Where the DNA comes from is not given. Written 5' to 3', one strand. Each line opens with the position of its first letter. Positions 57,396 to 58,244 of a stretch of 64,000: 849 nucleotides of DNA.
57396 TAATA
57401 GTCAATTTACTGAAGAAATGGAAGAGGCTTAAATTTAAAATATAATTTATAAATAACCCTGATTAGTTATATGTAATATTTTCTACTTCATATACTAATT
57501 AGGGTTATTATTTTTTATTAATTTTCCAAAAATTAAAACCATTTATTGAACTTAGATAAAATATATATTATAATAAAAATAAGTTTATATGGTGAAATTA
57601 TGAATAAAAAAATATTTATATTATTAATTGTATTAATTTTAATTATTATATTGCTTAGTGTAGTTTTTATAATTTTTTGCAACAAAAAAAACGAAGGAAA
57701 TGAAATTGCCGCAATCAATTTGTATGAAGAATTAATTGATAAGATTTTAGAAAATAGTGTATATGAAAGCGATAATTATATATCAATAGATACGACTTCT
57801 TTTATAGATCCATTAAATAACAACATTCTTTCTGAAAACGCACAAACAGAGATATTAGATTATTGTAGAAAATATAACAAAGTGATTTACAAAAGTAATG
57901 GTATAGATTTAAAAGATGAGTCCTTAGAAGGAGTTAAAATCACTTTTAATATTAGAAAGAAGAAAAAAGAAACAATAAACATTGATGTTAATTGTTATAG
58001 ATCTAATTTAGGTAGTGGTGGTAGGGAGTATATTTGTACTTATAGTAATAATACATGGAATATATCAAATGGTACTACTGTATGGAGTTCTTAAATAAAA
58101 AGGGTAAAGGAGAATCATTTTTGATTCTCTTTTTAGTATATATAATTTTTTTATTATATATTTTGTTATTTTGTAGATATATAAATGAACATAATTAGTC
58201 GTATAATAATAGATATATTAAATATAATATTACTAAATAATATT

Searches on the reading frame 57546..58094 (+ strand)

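Call 73: search_protein_families(library=pfam, proteins=[window:57546-58094:+], max_evalue=0.1)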
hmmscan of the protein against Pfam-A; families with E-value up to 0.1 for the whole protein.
window:57546-58094:+ (182 aa): 3 families
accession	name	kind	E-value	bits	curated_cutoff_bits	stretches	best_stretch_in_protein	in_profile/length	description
PF17638.7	UL42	-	0.038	14.4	25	1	20-48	84-112/125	HCMV UL42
PF15820.10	ECSCR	-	0.041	14.2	27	1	24-53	30-58/104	Endothelial cell-specific chemotaxis regulator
PF02177.21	APP_N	-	0.08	13.8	22.1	0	76-141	12-73/100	Amyloid A4 N-terminal heparin-binding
